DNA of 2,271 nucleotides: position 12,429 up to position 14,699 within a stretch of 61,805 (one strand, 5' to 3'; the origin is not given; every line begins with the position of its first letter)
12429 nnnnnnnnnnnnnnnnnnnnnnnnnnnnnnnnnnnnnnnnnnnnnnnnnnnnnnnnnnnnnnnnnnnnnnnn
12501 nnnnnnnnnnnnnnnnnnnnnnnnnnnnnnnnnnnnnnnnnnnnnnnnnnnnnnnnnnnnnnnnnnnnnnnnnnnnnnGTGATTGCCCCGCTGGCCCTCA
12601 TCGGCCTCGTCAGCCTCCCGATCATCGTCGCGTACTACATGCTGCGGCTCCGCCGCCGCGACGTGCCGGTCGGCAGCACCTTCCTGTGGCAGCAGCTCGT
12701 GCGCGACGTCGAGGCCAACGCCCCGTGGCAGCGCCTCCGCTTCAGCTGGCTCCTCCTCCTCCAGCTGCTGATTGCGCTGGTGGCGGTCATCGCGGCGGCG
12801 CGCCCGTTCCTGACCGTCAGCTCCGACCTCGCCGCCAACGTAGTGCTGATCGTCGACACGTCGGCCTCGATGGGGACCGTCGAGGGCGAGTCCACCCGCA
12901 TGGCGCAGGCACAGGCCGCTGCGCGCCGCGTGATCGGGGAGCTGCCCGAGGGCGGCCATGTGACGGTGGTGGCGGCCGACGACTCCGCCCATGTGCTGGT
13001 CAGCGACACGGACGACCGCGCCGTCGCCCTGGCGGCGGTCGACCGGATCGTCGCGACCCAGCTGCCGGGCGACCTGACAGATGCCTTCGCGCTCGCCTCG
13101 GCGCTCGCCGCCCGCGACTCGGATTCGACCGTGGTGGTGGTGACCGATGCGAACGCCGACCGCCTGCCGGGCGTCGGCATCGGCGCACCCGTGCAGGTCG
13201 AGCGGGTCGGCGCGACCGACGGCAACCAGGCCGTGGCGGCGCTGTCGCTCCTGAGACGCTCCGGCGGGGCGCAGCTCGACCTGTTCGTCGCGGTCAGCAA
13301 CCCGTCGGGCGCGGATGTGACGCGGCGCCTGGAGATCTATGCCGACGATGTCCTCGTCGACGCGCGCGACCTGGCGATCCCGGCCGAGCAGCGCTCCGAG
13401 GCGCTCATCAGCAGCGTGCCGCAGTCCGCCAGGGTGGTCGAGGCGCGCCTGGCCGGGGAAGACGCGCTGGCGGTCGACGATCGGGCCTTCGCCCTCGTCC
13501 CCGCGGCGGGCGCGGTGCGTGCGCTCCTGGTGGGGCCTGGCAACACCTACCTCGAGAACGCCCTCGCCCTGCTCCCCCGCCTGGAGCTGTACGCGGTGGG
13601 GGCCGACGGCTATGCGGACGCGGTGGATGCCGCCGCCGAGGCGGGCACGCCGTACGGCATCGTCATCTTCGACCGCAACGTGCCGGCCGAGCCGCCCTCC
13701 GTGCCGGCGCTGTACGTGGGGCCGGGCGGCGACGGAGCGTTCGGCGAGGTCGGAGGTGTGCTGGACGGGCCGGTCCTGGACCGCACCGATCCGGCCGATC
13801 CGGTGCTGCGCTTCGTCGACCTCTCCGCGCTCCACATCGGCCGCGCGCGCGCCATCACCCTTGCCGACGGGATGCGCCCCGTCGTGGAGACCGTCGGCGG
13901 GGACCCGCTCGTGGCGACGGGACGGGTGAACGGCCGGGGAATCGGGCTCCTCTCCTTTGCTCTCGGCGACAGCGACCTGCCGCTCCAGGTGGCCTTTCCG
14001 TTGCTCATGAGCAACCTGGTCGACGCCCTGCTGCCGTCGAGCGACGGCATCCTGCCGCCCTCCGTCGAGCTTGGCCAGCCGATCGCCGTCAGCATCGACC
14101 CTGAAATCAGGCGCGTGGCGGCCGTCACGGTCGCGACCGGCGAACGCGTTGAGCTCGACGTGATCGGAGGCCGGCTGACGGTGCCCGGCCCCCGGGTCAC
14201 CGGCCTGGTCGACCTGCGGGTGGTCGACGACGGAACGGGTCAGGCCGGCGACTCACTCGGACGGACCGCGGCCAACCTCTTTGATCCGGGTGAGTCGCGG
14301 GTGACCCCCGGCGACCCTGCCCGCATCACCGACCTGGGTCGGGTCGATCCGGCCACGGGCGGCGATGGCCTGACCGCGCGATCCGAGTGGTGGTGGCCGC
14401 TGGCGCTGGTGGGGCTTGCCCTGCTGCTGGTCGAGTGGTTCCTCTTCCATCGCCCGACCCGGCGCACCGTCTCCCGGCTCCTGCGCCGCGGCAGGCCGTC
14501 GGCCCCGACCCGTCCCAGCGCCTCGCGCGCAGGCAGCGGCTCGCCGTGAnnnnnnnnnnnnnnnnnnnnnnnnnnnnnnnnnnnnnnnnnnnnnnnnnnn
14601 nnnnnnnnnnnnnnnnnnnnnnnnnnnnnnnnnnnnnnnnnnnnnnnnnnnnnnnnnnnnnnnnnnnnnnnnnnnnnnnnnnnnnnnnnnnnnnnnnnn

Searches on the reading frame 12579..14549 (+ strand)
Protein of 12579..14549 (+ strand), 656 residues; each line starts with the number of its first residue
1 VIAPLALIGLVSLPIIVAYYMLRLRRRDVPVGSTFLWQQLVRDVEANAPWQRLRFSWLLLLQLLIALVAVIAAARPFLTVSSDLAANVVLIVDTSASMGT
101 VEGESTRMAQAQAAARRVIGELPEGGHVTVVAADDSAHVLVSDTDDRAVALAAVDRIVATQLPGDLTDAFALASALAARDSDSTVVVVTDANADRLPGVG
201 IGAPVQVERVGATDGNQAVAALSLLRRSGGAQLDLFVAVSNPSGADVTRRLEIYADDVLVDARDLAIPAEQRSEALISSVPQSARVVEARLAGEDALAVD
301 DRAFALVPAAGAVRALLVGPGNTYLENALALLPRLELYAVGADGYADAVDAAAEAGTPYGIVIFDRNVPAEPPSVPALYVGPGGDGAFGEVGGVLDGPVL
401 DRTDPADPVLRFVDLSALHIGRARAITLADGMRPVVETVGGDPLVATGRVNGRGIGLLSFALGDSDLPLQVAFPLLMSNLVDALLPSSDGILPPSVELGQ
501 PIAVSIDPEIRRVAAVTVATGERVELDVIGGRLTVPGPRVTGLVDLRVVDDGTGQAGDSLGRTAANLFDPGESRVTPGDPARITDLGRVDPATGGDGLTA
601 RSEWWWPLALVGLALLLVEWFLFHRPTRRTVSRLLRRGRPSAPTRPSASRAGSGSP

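Call 87: search_protein_families(library=pfam, proteins=[window:12579-14549:+], max_evalue=0.0001)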
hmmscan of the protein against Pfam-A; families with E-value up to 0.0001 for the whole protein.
window:12579-14549:+ (656 aa): 2 families
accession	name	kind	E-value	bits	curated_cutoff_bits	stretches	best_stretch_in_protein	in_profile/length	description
PF13519.12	VWA_2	-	7e-15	56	27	1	88-191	1-106/107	von Willebrand factor type A domain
PF07584.16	BatA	-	9.9e-13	48.8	25.9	1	3-76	6-77/77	Aerotolerance regulator N-terminal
